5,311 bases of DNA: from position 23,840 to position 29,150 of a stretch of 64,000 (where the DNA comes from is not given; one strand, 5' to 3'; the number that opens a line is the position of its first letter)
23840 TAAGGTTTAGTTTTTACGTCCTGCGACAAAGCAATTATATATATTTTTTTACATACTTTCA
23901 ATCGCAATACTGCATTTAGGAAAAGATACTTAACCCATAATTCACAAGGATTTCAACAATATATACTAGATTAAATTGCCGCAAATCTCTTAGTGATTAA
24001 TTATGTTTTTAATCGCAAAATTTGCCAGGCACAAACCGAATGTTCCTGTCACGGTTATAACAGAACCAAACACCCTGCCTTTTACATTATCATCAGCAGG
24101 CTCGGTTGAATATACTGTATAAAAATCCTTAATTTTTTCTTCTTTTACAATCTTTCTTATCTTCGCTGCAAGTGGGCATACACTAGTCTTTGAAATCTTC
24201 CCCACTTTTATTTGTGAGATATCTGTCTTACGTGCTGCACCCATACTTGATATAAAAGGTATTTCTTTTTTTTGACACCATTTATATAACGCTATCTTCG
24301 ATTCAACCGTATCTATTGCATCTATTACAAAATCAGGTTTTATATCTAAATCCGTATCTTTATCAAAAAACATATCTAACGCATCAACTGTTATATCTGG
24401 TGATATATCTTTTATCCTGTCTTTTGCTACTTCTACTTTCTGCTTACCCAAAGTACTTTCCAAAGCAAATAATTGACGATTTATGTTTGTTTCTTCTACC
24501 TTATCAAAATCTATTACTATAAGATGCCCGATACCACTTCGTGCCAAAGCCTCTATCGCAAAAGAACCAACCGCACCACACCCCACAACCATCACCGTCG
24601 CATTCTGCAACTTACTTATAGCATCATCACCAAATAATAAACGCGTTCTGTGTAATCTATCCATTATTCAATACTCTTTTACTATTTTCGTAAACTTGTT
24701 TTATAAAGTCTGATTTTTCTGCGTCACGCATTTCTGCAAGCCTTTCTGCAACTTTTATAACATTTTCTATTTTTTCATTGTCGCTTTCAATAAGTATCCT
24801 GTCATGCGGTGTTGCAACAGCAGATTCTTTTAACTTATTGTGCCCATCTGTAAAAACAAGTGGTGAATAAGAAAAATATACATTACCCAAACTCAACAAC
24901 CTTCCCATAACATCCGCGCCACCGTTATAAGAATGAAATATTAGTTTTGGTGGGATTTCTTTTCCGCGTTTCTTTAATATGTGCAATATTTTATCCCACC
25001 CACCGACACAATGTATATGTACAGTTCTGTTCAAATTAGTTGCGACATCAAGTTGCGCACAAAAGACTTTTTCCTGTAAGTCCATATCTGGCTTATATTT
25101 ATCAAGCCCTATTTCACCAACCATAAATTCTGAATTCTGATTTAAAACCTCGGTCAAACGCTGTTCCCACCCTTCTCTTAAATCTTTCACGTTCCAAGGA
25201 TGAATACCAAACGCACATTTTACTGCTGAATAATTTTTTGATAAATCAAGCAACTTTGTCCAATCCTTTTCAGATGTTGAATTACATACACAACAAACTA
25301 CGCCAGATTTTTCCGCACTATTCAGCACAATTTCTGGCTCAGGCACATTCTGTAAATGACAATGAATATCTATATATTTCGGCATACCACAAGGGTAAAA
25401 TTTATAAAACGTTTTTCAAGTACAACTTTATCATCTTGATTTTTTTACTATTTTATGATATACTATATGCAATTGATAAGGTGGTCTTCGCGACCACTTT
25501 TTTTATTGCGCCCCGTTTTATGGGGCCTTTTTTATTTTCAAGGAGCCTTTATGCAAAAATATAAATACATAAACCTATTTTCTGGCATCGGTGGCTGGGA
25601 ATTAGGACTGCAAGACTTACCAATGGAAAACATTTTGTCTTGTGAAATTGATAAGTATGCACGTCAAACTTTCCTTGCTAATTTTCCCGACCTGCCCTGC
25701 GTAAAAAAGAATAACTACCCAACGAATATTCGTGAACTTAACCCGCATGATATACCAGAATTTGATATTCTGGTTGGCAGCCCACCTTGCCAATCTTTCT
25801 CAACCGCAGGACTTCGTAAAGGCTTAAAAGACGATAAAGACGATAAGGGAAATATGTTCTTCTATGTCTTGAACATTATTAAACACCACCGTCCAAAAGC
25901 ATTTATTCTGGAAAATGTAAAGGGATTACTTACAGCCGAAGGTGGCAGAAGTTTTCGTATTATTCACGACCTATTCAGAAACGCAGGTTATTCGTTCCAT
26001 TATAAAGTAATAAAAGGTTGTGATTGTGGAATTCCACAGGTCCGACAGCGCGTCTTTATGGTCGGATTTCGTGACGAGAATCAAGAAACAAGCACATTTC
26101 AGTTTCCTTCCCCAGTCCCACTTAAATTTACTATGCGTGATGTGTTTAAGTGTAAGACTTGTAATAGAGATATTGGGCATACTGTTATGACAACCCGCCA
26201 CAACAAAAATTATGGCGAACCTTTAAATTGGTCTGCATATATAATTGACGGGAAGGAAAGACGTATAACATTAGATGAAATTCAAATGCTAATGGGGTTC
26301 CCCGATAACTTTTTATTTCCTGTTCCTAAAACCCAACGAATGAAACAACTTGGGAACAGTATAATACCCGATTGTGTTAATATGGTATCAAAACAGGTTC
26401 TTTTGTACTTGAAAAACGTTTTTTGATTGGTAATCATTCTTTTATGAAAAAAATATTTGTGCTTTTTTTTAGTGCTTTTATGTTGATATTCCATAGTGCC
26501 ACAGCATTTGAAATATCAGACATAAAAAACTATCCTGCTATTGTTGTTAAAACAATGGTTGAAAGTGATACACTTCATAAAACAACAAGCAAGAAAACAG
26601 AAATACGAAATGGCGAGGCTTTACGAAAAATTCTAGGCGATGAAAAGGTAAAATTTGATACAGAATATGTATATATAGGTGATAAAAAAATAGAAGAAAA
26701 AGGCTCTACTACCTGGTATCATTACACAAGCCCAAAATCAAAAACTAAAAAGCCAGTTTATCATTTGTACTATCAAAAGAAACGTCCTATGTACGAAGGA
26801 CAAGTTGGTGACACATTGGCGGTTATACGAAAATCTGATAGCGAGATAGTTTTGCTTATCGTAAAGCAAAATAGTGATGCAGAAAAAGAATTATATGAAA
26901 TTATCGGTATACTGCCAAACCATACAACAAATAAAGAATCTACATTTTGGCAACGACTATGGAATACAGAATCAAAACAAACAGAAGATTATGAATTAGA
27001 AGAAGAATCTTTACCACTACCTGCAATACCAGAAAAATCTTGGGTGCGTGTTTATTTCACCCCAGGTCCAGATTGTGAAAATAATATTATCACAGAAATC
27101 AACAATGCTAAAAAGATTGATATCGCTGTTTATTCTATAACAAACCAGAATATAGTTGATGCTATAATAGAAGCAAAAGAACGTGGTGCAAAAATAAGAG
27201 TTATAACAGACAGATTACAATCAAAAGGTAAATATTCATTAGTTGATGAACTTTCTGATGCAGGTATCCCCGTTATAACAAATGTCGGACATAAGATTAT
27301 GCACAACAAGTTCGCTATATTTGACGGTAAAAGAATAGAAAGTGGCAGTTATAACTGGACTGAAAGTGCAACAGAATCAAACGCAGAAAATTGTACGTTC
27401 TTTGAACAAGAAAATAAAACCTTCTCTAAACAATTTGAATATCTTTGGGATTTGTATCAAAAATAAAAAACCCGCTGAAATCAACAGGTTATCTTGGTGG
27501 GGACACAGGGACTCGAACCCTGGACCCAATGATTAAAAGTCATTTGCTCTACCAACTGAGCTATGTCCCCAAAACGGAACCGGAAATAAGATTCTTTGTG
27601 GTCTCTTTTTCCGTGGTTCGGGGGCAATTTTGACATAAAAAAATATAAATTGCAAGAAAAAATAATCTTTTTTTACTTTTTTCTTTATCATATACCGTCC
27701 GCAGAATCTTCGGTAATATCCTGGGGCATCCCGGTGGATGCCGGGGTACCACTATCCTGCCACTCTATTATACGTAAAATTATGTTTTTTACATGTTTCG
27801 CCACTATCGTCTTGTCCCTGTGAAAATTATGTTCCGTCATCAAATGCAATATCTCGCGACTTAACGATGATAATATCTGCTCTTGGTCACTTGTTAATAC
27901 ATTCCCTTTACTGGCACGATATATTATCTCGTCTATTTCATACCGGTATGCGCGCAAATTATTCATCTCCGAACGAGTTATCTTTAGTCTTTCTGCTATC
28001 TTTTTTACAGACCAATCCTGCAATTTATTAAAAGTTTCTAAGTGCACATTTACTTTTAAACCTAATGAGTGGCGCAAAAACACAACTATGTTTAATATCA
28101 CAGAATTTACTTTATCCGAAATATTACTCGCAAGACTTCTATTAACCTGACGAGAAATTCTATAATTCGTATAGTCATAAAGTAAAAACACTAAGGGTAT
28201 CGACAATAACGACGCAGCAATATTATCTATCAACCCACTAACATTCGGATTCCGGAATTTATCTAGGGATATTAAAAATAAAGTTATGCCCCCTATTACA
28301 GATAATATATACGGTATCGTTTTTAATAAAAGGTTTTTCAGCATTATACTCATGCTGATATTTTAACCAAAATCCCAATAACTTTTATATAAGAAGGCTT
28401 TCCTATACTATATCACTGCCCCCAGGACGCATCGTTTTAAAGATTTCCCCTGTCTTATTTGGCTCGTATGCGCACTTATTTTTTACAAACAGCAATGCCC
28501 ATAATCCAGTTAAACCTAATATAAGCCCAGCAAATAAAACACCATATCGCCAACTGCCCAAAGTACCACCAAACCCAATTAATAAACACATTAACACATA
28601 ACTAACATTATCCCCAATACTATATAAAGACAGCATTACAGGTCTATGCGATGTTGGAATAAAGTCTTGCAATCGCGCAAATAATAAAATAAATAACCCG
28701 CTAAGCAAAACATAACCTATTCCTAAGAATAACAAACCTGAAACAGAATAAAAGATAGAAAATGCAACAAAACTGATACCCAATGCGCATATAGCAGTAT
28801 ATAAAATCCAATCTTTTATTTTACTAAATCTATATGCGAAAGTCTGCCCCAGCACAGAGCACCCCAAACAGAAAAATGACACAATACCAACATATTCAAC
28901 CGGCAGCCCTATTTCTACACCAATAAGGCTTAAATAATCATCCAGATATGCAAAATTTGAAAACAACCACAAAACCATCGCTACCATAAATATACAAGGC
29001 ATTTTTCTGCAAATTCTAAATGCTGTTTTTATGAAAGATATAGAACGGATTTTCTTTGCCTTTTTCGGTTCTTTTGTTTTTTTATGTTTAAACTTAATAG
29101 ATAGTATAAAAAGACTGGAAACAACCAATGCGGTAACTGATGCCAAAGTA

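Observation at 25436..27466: Orphan m5C methyltransferase followed by a secreted PLD-family nuclease, behind a promoter plus tandem-terminator leader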

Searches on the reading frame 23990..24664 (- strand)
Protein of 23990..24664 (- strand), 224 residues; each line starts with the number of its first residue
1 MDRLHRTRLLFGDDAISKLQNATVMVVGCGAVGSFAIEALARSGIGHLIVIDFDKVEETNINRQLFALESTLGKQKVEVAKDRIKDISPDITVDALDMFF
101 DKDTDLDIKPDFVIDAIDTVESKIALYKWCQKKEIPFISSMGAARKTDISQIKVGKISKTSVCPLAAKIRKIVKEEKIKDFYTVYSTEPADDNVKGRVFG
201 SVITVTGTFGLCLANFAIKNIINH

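Call 7: search_protein_families(library=pfam, proteins=[window:23990-24664:-], max_evalue=0.01)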
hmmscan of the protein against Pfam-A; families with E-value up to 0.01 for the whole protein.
window:23990-24664:- (224 aa): 5 families
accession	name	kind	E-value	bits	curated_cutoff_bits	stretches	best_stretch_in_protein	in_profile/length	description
PF00899.27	ThiF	-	4.8e-43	147.4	28.1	1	9-223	6-204/238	ThiF family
PF03435.24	Sacchrp_dh_NADP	-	0.0003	21.5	25.1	1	24-138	1-96/129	Saccharopine dehydrogenase NADP binding domain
PF13241.12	NAD_binding_7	-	0.00034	21.6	22.1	1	18-137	4-89/104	Putative NAD(P)-binding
PF01973.23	MptE-like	-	0.0011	19.3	34.6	1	83-147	43-107/171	6-hydroxymethylpterin diphosphokinase MptE-like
PF02558.23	ApbA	-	0.0068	16.5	22.2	0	24-80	1-55/150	Ketopantoate reductase PanE/ApbA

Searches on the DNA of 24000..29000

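Call 6: search_rna_families(source=window, start=24000, end=29000, threshold=evalue, max_evalue=1)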
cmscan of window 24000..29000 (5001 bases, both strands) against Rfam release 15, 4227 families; matches with E-value up to 1: 2.
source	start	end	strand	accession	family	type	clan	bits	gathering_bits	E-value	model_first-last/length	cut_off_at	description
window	27498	27570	-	RF00005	tRNA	Gene; tRNA;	CL00001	77.5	29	2.1e-16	1-71/71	no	tRNA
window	27497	27570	+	RF04354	Plastid-ycf2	Cis-reg;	-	29.8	65.7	0.0032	1-75/75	no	Plastid-ycf2 5UTR RNA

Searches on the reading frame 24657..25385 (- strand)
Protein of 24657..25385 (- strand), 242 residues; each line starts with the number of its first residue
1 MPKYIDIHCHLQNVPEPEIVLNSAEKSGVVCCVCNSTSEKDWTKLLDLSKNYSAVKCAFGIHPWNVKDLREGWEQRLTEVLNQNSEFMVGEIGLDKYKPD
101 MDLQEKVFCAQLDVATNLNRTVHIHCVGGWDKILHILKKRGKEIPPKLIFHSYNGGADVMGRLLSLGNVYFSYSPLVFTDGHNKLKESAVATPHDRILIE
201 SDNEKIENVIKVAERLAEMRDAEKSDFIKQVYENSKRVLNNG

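Call 7: search_protein_families(library=pfam, proteins=[window:24657-25385:-], max_evalue=0.01)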
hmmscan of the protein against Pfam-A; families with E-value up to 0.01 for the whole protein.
window:24657-25385:- (242 aa): 1 family
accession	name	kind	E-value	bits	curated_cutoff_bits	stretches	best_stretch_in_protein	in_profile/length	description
PF01026.27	TatD_DNase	-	2e-49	168.7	27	1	5-239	1-252/253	TatD related DNase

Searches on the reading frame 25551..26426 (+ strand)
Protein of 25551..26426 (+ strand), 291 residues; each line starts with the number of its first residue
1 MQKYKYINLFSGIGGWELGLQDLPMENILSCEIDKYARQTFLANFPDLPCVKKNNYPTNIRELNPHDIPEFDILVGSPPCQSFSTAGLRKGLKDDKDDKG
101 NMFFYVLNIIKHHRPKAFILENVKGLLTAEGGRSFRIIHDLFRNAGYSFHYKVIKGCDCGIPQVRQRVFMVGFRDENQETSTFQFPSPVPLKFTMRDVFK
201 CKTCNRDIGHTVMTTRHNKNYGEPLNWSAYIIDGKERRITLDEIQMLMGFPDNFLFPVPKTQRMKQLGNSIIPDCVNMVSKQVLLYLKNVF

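Call 7: search_protein_families(library=pfam, proteins=[window:25551-26426:+], max_evalue=0.01)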
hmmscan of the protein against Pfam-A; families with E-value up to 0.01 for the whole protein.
window:25551-26426:+ (291 aa): 1 family
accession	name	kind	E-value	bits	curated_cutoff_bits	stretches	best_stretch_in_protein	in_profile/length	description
PF00145.23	DNA_methylase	-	6.6e-69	233.2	22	2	4-219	1-214/324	C-5 cytosine-specific DNA methylase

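Call 37: search_protein_families(library=padloc, proteins=[window:25551-26426:+], max_evalue=0.01)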
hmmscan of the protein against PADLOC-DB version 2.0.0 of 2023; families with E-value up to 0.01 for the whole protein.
window:25551-26426:+ (291 aa): 63 families (the best 25 are shown)
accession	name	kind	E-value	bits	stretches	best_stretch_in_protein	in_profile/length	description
PDLC03272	MTase_II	-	3.1e-82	274.9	2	1-200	72-262/407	Type II methyltransferase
PDLC03378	MTase_II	-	6.4e-63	211.1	2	3-214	2-201/344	Type II methyltransferase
PDLC03234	MTase_II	-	2e-52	176.7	2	2-189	3-186/375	Type II methyltransferase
PDLC00026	DruM2|DruM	-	9.1e-51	171.4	2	2-198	3-190/336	DNA cytosine methylase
PDLC03361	MTase_II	-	5.1e-48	162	2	3-190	86-299/455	Type II methyltransferase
PDLC03242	MTase_II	-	1.4e-46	157.3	2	3-189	100-275/409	Type II methyltransferase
PDLC02653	DrmMII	-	2.2e-46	156.3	2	3-188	4-184/333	DrmMII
PDLC00033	DruM2|DruM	-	1.5e-45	154.1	2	5-209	23-226/368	DNA cytosine methylase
PDLC03326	MTase_II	-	1e-43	148.1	2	2-192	3-191/412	Type II methyltransferase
PDLC03307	MTase_II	-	3.7e-43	146.2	3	6-129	3-117/382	Type II methyltransferase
PDLC03716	oMTase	-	4.6e-43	145.7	2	4-187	39-214/349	orphan methyltransferase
PDLC03217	MTase_II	-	1e-41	141.2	1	2-178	20-189/703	Type II methyltransferase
PDLC00027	DruM2|DruM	-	2.1e-41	140.5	1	4-197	12-193/361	DNA cytosine methylase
PDLC02649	DrmMII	-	2e-39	133.7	2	62-180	107-226/422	DrmMII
PDLC03269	MTase_II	-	1.4e-38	131.1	2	1-186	1-177/437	Type II methyltransferase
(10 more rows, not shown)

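Call 60: search_solved_structures(query=window:25551-26426:+, max_evalue=1e-10)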
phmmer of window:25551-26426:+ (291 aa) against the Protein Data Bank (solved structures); distinct sequences matched with E-value up to 1e-10: 21.
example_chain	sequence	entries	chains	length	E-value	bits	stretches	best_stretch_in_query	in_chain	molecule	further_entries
10mh_A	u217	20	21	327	3.1e-43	151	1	5-199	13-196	PROTEIN (CYTOSINE-SPECIFIC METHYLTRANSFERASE HHAI) | HaeIII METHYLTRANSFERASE | Modification methylase HhaI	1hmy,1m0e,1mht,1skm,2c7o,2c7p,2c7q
1svu_A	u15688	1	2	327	3.1e-43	151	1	5-199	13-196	Modification methylase HhaI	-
1fjx_A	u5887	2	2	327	3.3e-43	150.9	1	5-199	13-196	HHAI DNA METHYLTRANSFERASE | MODIFICATION METHYLASE HHAI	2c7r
2i9k_A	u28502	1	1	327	4.2e-43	150.5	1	5-199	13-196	Modification methylase HhaI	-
2uyh_A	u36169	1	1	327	5.9e-43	150.1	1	5-199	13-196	MODIFICATION METHYLASE HHAI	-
2zcj_A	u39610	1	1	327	8.2e-43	149.6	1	5-199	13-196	Modification methylase HhaI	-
2uyc_A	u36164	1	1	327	1.6e-42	148.7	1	5-199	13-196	MODIFICATION METHYLASE HHAI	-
2uz4_A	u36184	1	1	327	1.6e-42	148.7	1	5-199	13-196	MODIFICATION METHYLASE HHAI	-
2z6u_A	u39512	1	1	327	2.1e-42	148.2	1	5-199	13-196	Modification methylase HhaI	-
2z6q_A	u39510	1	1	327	2.1e-42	148.2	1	5-199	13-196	Modification methylase HhaI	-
2z6a_A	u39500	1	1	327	5.6e-42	146.8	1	5-199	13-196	Modification methylase HhaI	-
1dct_A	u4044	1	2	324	7.8e-31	110.2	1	6-199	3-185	PROTEIN (MODIFICATION METHYLASE HAEIII)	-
3ubt_Y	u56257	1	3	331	1.8e-29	105.8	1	6-199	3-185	Modification methylase HaeIII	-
3lx6_A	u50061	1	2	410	3.7e-23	85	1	4-178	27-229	Cytosine-specific methyltransferase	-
3me5_A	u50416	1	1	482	7.9e-23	84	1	4-178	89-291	Cytosine-specific methyltransferase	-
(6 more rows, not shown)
